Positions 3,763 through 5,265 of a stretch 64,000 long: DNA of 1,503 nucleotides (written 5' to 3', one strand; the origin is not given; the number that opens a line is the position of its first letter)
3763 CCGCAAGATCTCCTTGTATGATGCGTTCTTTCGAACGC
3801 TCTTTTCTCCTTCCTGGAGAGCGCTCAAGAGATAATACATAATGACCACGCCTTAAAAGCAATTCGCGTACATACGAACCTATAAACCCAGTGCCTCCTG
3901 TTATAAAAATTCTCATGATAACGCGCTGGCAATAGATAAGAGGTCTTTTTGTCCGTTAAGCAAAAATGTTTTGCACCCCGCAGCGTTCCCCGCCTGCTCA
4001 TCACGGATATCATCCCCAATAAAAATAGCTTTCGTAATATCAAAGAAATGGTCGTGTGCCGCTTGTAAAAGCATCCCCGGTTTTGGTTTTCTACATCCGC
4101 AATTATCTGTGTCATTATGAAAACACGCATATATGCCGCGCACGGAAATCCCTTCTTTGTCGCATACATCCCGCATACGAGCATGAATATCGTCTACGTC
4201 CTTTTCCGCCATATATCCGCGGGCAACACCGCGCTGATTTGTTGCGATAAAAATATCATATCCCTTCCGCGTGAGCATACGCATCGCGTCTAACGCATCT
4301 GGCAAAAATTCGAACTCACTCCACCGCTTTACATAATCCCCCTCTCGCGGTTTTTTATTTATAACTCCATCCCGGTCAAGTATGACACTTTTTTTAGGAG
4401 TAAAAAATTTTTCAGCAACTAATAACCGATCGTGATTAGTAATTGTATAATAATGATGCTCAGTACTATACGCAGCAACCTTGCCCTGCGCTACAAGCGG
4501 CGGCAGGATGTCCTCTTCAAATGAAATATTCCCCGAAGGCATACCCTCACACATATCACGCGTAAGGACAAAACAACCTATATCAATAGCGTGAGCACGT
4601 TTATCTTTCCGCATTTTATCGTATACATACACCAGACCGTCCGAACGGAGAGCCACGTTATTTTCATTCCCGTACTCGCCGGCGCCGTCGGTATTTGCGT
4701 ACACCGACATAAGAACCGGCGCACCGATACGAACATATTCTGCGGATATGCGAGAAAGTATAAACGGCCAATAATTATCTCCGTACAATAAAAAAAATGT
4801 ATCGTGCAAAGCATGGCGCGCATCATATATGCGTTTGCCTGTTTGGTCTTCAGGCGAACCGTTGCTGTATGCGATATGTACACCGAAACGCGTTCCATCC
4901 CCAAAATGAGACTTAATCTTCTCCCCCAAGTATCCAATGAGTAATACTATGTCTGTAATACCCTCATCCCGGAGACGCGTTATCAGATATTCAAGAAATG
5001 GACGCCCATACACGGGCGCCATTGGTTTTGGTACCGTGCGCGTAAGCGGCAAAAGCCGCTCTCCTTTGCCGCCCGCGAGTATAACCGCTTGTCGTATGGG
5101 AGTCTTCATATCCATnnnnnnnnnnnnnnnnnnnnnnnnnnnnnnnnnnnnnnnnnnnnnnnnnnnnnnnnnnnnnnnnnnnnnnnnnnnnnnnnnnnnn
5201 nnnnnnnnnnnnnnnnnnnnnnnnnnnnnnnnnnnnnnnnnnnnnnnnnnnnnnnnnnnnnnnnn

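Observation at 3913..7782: Complete nucleotide-heptose pathway with a fused HddC-GmhB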

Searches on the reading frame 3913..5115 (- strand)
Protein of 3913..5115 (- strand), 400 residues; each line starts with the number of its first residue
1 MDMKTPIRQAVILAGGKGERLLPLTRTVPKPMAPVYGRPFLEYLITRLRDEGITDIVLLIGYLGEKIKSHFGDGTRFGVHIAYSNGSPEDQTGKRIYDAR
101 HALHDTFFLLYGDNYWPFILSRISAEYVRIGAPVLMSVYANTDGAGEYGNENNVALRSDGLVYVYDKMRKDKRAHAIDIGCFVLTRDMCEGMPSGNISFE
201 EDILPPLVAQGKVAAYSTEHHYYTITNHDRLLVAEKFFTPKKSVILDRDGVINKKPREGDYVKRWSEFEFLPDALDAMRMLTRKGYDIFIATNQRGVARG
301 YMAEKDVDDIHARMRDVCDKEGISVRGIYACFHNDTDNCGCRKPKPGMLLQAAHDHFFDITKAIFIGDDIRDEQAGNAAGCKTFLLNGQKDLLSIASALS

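Call 3: search_protein_families(library=pfam, proteins=[window:3913-5115:-], max_evalue=0.001)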
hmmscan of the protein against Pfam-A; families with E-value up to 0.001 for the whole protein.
window:3913-5115:- (400 aa): 6 families
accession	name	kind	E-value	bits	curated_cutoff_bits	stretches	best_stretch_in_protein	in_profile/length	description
PF00483.29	NTP_transferase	-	7.5e-20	72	21.2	1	10-149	2-147/245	Nucleotidyl transferase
PF08645.17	PNK3P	-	2.7e-09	37.4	22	1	247-369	6-126/161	Polynucleotide kinase 3 phosphatase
PF00702.32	Hydrolase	-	3.5e-09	37.8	26.4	1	251-380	82-191/191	haloacid dehalogenase-like hydrolase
PF12804.13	NTP_transf_3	-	7.7e-09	36.4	27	1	10-140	1-124/160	MobA-like NTP transferase domain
PF13242.12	Hydrolase_like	-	5.7e-08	33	22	1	341-386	2-48/75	HAD-hyrolase-like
PF13419.12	HAD_2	-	5.3e-07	30.4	23.8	1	337-384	129-176/178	Haloacid dehalogenase-like hydrolase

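Call 4: search_protein_families(library=ncbifam, proteins=[window:3913-5115:-], max_evalue=0.001)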
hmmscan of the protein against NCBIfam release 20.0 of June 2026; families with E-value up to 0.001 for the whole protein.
window:3913-5115:- (400 aa): 44 families (the best 25 are shown)
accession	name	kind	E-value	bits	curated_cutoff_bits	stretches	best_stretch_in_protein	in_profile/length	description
NF006506.0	PRK08942.1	equivalog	1.4e-45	155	178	1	241-390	3-151/182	D-glycero-beta-D-manno-heptose 1,7-bisphosphate 7-phosphatase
TIGR01656.1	Histidinol-ppas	subfamily_domain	4.3e-41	140.3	84.15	1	243-384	2-144/149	histidinol-phosphate phosphatase domain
NF050049.1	HBPPhtaseGmhB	domain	3e-35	121.5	250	1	241-387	3-144/171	D-glycero-alpha-D-manno-heptose-1,7-bisphosphate 7-phosphatase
TIGR01662.1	HAD-SF-IIIA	subfamily_domain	3.3e-34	118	44.6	1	242-386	1-138/141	HAD-IIIA family hydrolase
TIGR00213.1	GmhB_yaeD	subfamily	2.7e-32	111.9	149.6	1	242-390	2-153/176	D-glycero-beta-D-manno-heptose 1,7-bisphosphate 7-phosphatase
NF052502.1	man1P_GTase_Rv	exception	1.6e-31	109.5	440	1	9-223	2-214/352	mannose-1-phosphate guanylyltransferase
TIGR03992.1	Arch_glmU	subfamily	5.1e-30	104.6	292.1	1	9-198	2-182/393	bifunctional sugar-1-phosphate nucleotidylyltransferase/acetyltransferase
NF045761.1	NAMPUrTaseMurU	equivalog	2.6e-28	99.4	250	1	9-121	2-115/226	N-acetylmuramate alpha-1-phosphate uridylyltransferase MurU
NF003937.0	PRK05446.1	equivalog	6.4e-23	81.3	443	1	241-390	3-152/355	bifunctional histidinol-phosphatase/imidazoleglycerol-phosphate dehydratase HisB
NF005264.0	PRK06769.1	equivalog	1.2e-22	80.5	217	1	242-387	5-137/175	HAD-IIIA family hydrolase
NF049965.1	GlMnHpPGnyltfHddC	equivalog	7.5e-21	74.8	300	1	9-201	2-185/221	D-glycero-D-manno-heptose 1-phosphate guanosyltransferase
TIGR01261.1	hisB_Nterm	equivalog_domain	1.9e-20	73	140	1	242-384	2-144/161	histidinol-phosphatase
NF041313.1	UDPGP_AglF_Halo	equivalog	1.2e-19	70.8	400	1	9-115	2-107/234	UTP--glucose-1-phosphate uridylyltransferase AglF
TIGR01208.1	rmlA_long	equivalog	2.1e-19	69.7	320.25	1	10-124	2-118/353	glucose-1-phosphate thymidylyltransferase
TIGR02623.1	G1P_cyt_trans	equivalog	9.5e-16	58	300.25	2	9-72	2-65/255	glucose-1-phosphate cytidylyltransferase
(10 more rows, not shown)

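Call 8: search_solved_structures(query=window:3913-5115:-, max_evalue=0.001, show_alignments=3)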
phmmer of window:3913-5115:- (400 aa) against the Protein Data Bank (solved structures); distinct sequences matched with E-value up to 0.001: 64 (the best 60 are shown).
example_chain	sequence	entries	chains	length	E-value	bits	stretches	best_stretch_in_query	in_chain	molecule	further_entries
4y7t_A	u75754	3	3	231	1.4e-25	93.2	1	9-236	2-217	Nucleotidyl transferase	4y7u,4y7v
3l8h_A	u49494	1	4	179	2.4e-25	92.5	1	242-390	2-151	Putative haloacid dehalogenase-like hydrolase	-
4pnh_A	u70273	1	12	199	5.3e-25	91.4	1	240-389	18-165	D,D-heptose 1,7-bisphosphate phosphatase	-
8x7s_B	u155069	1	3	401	1.8e-21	79.7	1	9-211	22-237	UTP--glucose-1-phosphate uridylyltransferase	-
2gmw_A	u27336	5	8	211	3.9e-21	78.6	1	240-386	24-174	D,D-heptose 1,7-bisphosphate phosphatase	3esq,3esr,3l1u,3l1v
3l8e_A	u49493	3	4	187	9.8e-21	77.3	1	243-386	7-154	D,D-heptose 1,7-bisphosphate phosphatase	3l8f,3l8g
8hhd_A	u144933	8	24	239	4.7e-19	71.8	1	9-126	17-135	Nucleotidyl transferase | N-acetylmuramate alpha-1-phosphate uridylyltransferase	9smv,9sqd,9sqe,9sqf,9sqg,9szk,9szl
2o2x_A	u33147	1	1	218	9.9e-18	67.4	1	237-389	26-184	hypothetical protein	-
7whr_B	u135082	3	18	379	3e-15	59.2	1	9-236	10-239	Nucleotidyl transferase family protein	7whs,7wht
2fpr_A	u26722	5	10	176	6.4e-15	58.1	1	241-380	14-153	Histidine biosynthesis bifunctional protein hisB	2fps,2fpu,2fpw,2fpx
5ify_A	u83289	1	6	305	4.6e-14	55.3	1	8-269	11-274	Glucose-1-phosphate thymidylyltransferase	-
6n0u_A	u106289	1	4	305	3.4e-13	52.5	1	8-129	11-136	Glucose-1-phosphate thymidylyltransferase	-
6b5e_A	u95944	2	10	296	4.5e-13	52.1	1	10-123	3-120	Glucose-1-phosphate thymidylyltransferase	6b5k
6jq8_A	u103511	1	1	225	1.7e-12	50.1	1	10-225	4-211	Putative 6-deoxy-D-mannoheptose pathway protein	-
1jyk_A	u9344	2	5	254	1.8e-12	50.1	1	8-115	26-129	CTP:phosphocholine Cytidylyltransferase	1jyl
5xhw_A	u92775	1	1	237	3.4e-12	49.2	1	9-225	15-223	Putative 6-deoxy-D-mannoheptose pathway protein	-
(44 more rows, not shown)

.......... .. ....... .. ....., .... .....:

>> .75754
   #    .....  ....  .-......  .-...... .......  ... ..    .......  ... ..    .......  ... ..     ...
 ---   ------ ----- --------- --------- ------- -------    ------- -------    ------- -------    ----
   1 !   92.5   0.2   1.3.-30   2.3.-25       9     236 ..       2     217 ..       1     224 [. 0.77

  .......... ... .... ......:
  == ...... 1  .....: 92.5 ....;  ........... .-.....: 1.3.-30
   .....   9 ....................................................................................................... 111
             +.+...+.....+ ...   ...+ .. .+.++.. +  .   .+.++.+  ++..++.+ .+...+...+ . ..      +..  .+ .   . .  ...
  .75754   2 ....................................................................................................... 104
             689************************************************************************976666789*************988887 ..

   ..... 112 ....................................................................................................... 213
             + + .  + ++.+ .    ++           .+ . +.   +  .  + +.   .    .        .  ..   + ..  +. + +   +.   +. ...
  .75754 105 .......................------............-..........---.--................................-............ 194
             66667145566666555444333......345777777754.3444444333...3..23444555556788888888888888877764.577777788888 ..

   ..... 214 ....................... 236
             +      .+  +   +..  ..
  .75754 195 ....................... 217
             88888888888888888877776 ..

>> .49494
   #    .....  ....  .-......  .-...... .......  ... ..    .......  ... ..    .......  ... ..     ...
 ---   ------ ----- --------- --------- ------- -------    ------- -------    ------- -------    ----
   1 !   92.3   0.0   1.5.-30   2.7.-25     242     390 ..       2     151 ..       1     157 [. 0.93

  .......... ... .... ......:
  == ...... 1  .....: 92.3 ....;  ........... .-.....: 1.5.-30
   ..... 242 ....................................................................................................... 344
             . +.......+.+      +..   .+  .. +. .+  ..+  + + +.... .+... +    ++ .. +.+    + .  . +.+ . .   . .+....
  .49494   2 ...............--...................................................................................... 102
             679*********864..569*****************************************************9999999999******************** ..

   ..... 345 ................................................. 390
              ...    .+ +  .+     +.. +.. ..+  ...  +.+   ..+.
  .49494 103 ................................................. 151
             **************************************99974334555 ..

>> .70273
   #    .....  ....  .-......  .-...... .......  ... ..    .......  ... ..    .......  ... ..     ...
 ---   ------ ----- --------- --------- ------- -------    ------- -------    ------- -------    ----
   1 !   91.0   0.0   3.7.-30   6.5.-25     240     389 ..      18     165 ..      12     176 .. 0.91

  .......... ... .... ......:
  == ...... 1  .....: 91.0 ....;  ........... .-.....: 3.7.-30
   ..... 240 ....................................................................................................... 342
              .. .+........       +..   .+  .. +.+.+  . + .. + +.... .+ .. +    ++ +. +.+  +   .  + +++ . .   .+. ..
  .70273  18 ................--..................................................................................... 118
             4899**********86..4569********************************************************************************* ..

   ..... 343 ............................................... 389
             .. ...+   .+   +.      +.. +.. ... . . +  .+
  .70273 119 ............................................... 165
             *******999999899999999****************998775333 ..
